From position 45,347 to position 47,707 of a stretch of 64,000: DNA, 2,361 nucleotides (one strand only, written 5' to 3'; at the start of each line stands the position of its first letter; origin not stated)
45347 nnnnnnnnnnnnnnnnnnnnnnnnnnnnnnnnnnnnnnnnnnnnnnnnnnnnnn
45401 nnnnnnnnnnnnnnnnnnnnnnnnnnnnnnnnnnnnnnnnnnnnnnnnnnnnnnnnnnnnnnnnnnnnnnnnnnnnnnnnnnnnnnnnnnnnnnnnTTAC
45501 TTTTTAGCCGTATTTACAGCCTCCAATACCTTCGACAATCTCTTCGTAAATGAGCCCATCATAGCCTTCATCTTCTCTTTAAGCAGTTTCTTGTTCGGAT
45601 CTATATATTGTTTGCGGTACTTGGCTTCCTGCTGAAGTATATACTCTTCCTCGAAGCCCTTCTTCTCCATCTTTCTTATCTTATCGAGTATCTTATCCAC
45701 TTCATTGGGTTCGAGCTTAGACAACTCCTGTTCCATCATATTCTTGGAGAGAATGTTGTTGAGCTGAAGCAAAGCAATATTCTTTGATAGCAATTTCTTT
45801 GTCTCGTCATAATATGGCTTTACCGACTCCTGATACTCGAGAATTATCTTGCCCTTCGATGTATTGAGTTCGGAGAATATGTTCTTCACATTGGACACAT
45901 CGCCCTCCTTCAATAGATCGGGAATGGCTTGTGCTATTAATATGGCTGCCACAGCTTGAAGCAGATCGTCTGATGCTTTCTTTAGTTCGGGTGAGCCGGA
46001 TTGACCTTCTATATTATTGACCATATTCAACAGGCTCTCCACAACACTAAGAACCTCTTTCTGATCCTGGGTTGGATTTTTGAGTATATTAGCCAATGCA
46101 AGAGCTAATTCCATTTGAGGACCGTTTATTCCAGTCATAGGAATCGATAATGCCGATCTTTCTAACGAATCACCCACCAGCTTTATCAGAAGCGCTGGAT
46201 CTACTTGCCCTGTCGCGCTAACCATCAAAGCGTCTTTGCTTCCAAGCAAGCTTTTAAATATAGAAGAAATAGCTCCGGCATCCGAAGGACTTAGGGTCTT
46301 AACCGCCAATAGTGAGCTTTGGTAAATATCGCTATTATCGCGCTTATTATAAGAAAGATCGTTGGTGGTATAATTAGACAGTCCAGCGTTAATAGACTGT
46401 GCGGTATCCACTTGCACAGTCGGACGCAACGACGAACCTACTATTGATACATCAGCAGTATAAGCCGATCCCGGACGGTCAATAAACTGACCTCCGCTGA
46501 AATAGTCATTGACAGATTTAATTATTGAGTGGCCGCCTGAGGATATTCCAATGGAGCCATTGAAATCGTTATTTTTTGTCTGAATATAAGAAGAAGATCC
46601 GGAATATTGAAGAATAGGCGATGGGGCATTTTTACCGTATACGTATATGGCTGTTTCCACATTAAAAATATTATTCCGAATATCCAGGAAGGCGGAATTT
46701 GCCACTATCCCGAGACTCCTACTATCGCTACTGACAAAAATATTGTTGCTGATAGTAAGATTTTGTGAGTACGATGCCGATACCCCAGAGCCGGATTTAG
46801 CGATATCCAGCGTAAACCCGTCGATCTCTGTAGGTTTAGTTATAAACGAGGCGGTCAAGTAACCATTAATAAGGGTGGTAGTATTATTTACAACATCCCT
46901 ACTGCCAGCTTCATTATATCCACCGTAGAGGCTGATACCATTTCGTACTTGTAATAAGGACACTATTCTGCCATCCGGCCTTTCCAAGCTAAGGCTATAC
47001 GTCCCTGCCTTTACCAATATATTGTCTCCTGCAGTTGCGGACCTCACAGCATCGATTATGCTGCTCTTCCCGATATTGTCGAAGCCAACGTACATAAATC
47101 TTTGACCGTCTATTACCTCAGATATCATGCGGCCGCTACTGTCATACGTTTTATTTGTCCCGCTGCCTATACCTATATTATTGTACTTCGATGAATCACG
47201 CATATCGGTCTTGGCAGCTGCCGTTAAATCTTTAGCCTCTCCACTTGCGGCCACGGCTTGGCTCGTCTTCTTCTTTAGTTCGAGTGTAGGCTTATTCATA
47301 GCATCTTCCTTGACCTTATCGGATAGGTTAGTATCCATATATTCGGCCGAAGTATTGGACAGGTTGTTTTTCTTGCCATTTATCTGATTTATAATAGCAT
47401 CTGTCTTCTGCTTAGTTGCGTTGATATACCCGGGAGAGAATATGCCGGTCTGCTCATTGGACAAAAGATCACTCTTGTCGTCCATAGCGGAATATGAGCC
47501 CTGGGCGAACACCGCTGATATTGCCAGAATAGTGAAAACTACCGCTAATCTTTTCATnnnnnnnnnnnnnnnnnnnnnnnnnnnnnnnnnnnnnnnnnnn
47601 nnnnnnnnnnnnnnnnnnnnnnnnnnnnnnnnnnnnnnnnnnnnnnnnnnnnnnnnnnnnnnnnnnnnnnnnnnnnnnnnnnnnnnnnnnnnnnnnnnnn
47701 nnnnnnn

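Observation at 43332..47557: Tandem paralogous secreted beta-helix proteins with homogenised termini (about 500-bp near-identical direct repeat) and a divergent repeat core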

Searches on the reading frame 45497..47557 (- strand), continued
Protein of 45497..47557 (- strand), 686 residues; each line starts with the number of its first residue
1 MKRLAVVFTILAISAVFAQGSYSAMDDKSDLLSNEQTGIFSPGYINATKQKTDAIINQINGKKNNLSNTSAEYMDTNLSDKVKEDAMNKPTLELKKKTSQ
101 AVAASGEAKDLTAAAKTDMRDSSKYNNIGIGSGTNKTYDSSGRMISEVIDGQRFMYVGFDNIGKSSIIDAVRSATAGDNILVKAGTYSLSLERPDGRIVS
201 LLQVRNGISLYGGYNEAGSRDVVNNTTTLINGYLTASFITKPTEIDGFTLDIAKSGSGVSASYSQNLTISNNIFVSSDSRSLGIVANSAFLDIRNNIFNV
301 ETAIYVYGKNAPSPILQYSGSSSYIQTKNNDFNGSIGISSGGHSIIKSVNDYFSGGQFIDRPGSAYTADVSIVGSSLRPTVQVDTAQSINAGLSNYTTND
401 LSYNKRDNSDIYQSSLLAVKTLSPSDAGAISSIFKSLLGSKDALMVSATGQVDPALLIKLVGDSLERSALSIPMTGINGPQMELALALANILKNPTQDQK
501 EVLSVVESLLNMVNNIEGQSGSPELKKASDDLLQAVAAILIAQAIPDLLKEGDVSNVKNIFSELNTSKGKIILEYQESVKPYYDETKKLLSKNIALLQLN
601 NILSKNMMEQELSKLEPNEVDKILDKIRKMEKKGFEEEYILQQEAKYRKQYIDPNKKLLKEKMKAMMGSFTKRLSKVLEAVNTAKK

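Call 38: search_protein_families(library=pfam, alignment_id=A3, max_evalue=0.01)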
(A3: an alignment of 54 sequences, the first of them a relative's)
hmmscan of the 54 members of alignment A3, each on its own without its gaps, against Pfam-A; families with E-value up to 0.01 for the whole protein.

A. member 1, P0010 (817 aa): 1 family
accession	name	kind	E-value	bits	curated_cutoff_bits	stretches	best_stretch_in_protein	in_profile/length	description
PF13628.12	DUF4142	-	0.0025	18.5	27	0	733-810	54-129/138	Domain of unknown function (DUF4142)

B. families by the number of members that match (of 54 scanned): 27 families (the first 25 are shown)
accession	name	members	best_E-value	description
PF00404.24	Dockerin_1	13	2.8e-09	Dockerin type I domain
PF00036.39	EF-hand_1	4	0.00048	EF hand domain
PF13499.12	EF-hand_7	3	0.00065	EF-hand domain pair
PF15892.11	BNR_4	2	6.2e-05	BNR repeat-containing family member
PF13202.12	EF-hand_5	2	0.00054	EF hand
PF13628.12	DUF4142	2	0.0011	Domain of unknown function (DUF4142)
PF13405.12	EF-hand_6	2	0.0019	EF-hand domain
PF13385.13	Laminin_G_3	1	2.3e-15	Concanavalin A-like lectin/glucanases superfamily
PF13229.12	Beta_helix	1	3.9e-12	Right handed beta helix region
PF05048.19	NosD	1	2e-06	Periplasmic copper-binding protein (NosD)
PF23044.1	SH3-C_UBE2O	1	8e-05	UBE2O, ubiquitin binding SH3-C domain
PF11811.13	DUF3331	1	0.00016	Domain of unknown function (DUF3331)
PF22036.2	MoaF_like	1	0.00022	MoaF-like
PF02210.31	Laminin_G_2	1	0.00026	Laminin G domain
PF02700.19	PurS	1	0.00061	Phosphoribosylformylglycinamidine (FGAM) synthase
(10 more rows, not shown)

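Call 65: search_protein_families(library=phrogs, proteins=[window:45500-47557:-], max_evalue=0.01)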
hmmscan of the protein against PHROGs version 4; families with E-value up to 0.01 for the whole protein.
window:45500-47557:- (686 aa): 0 families

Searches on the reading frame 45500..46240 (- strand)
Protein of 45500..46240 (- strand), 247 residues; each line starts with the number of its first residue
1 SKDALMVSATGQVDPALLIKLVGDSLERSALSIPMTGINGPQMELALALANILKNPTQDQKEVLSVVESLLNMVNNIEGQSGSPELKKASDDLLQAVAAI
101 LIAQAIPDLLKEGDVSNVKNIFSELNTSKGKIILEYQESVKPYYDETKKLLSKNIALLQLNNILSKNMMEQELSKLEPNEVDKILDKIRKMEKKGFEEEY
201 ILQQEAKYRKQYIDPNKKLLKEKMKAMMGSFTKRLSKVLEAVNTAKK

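Call 22: search_solved_structures(query=A2, max_evalue=10)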
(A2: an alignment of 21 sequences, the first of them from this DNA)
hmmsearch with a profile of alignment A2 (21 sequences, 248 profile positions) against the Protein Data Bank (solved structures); distinct sequences matched with E-value up to 10: 6.
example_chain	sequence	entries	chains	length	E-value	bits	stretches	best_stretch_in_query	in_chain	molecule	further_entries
4rv1_A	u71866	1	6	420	3.4e-06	29.7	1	29-89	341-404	Engineered Protein OR497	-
4hxt_A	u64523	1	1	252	0.00044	22.8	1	24-89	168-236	De Novo Protein OR329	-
3c49_A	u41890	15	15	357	0.47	12.9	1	33-109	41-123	Poly(ADP-ribose) polymerase 3 | Poly [ADP-ribose] polymerase 3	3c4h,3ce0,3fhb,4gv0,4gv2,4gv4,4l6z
6lyg_A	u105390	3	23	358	1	11.8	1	209-236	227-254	Calcium homeostasis modulator 1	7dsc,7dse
7dsd_A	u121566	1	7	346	1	11.8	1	209-236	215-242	Calcium homeostasis modulator 1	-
9moj_A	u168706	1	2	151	2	10.8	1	163-218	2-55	SsoGINS51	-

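Call 31: search_protein_representatives(alignment_id=A2)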
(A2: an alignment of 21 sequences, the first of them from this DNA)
Query: 21 sequences, 248 profile positions. Proteins with E-value up to 0.001 (for the whole library): 192; up to 1e-10: 183; up to 1e-30: 164. The best 150 are listed.
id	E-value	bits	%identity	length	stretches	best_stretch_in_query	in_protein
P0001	4.5e-106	370.0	-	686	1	2-246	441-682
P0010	1.8e-105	368.1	-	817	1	2-246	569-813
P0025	2.2e-103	361.2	-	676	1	2-246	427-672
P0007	1.7e-101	355.0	-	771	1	10-247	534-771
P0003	3.1e-100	350.9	-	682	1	6-246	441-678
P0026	9.3e-100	349.3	-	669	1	5-246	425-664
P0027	2.2e-99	348.1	-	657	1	1-244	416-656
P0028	6.1e-99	346.7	-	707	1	4-247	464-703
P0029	2.3e-98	344.8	-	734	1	1-245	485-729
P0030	6.1e-98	343.4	-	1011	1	1-246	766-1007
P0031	7.9e-98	343.0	-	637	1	25-247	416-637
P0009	2.8e-97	341.2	-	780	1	15-246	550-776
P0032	8.1e-97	339.7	-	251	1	5-247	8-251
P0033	5.4e-96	337.0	-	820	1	5-247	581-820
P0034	1.7e-95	335.4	-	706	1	2-247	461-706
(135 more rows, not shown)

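Call 36: predict_structure(alignment_id=A2)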
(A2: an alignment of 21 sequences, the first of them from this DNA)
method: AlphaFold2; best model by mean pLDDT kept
length: 247 residues; sequences in the alignment: 21
mean_pLDDT: 78.0   pTM: 0.64
mean pLDDT of the five models: 78.0, 75.6, 70.8, 65.3, 64.7
residues with pLDDT >= 90: 63; 70-90: 128; 50-70: 27; < 50: 29
segments of 3 or more residues with pLDDT < 50: 1-12, 29-38
pLDDT, mean of each block of 10 residues (from residue 1): 42 49 51 47 70 81 83 73 75 82 77 80 88 92 94 91 87 89 92 88 94 91 89 83 56
secondary structure, 60 per line:
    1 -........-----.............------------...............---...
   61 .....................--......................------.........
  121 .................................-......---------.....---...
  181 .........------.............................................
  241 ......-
elements in order: H2-9 H15-27 H40-54 H58-81 H84-105 H112-153 H155-160 H170-174 H178-189 H196-246

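Call 46: find_related_loci(query=A2, collection=genome_contigs, flank=6000)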
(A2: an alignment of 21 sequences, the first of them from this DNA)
Query A2 (247 aa) in genome_contigs; peptide patterns used: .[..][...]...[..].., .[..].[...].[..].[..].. (x = any residue, [..] = any of these).
78 stretches matched a pattern; 19 encode a relative of the query (tblastn E <= 1e-3); 18 distinct loci.
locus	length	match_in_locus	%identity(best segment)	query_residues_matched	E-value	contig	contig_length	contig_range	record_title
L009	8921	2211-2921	64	3-242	3e-94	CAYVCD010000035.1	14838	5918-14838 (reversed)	MAG TPA_asm: uncultured Planctomycetia bacterium isolate SRP178699_co1_431 genome assembly, contig: NODE_5242_length_148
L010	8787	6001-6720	63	11-247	1e-91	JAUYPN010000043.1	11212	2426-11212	MAG: Candidatus Omnitrophota bacterium isolate C4_metabat.bin.33 C4_k141_589376, whole genome shotgun sequence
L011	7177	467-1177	62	3-242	5e-90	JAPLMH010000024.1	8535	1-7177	MAG: Candidatus Omnitrophota bacterium isolate LacPavin_0920_WC70_MAG_48_9 LacPavin_0920_WC70_scaffold_792541, whole gen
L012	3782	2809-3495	57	14-242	9e-83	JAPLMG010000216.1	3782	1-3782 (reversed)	MAG: Candidatus Omnitrophota bacterium isolate LacPavin_0920_SED3_MAG_48_12 LacPavin_0920_SED3_scaffold_3118019, whole g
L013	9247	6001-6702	56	11-242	3e-78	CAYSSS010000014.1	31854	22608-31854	MAG TPA_asm: uncultured Planctomycetia bacterium isolate SRP178699_co1_483 genome assembly, contig: NODE_1458_length_318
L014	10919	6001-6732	52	1-242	3e-75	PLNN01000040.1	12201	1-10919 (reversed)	MAG: Candidatus Omnitrophota bacterium isolate fen_1320 73.20120800_E1X.39_contig_1297, whole genome shotgun sequence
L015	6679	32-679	53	29-240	2e-72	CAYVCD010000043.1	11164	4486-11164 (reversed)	MAG TPA_asm: uncultured Planctomycetia bacterium isolate SRP178699_co1_431 genome assembly, contig: NODE_7952_length_111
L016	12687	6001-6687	52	10-236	5e-72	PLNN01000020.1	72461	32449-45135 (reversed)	MAG: Candidatus Omnitrophota bacterium isolate fen_1320 73.20120800_E1X.39_contig_6894, whole genome shotgun sequence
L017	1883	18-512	70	78-242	2e-74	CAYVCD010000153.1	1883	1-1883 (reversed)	MAG TPA_asm: uncultured Planctomycetia bacterium isolate SRP178699_co1_431 genome assembly, contig: NODE_112221_length_1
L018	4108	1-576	59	51-242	4e-70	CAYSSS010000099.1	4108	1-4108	MAG TPA_asm: uncultured Planctomycetia bacterium isolate SRP178699_co1_483 genome assembly, contig: NODE_33364_length_41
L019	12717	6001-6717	49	1-240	9e-69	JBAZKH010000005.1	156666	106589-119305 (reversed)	MAG: Candidatus Omnitrophota bacterium isolate SO_2017_LW4_139 scaffold_8_c2_LW137-91_2017, whole genome shotgun sequenc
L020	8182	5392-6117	51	1-242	2e-68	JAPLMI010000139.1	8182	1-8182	MAG: Candidatus Omnitrophota bacterium isolate LacPavin_0920_SED5_MAG_49_9 LacPavin_0920_SED5_scaffold_477101, whole gen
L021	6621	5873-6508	50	35-242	2e-65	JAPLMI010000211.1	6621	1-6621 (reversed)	MAG: Candidatus Omnitrophota bacterium isolate LacPavin_0920_SED5_MAG_49_9 LacPavin_0920_SED5_scaffold_2578052, whole ge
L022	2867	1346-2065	49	1-241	2e-65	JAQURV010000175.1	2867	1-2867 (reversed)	MAG: Candidatus Omnitrophota bacterium isolate STD1_81 NODE_184105_length_2867_cov_3.094891_Sandtown_D1, whole genome sh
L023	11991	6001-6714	47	5-239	5e-65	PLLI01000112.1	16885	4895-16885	MAG: Candidatus Omnitrophota bacterium isolate fen_1322 73.20120800_E3X.45_contig_33039, whole genome shotgun sequence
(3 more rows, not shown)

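Call 68: fold_search(model_id=the predicted structure, library=viral)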
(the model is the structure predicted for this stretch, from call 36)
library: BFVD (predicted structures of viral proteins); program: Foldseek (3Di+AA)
matches with E <= 10: 260; with E <= 0.001: 0
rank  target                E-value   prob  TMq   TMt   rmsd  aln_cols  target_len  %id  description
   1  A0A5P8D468            1.4e-01  0.20  0.16  0.17  24.6       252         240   12  DUF7217 domain-containing protein [Pectobacterium phage Wc4]
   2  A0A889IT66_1          1.7e-01  0.21  0.15  0.06  25.0       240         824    9  (no name in the UniProt tables at hand)
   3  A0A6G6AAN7            2.3e-01  0.63  0.27  0.22  16.3       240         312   10  Uncharacterized protein [Borely moumouvirus]
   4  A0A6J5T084            2.9e-01  0.44  0.28  0.07  15.2       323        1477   11  Uncharacterized protein [uncultured Caudovirales phage]
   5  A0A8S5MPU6            3.0e-01  0.23  0.20  0.13  27.7       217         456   15  Spore cortex-lytic enzyme [Podoviridae sp. ctoqT5]
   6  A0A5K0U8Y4            3.8e-01  0.25  0.22  0.07  22.4       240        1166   13  Uncharacterized protein [Yasminevirus sp. GU-2018]
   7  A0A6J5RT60            4.6e-01  0.07  0.12  0.07  25.2       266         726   12  Uncharacterized protein [uncultured Caudovirales phage]
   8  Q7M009                5.3e-01  0.09  0.18  0.05  32.9       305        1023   13  Major acidic nuclear protein/transactivator protein complex [Simian cytomegalovirus (strain Colburn)]
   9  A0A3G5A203            6.2e-01  0.35  0.30  0.25  10.4       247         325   10  Uncharacterized protein [Gaeavirus sp.]
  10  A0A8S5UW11            7.5e-01  0.25  0.23  0.08  26.4       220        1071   10  Uncharacterized protein [Siphoviridae sp. ctgaU3]
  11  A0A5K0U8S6            7.5e-01  0.10  0.13  0.17  18.3       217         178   12  Uncharacterized protein (Fragment) [Yasminevirus sp. GU-2018]
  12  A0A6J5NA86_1          7.5e-01  0.08  0.17  0.05  56.2       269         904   15  DUF4214 domain-containing protein [uncultured Caudovirales phage]
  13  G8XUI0                7.8e-01  0.20  0.26  0.15  30.0       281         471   13  Regulatory protein IE1 [Aotine betaherpesvirus 1]
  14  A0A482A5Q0            7.8e-01  0.14  0.23  0.22  20.0       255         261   14  NS3 [Japanaut virus]
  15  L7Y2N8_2              8.2e-01  0.10  0.17  0.06  21.4       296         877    9  Putative capsid protein 3 [Megavirus lba]
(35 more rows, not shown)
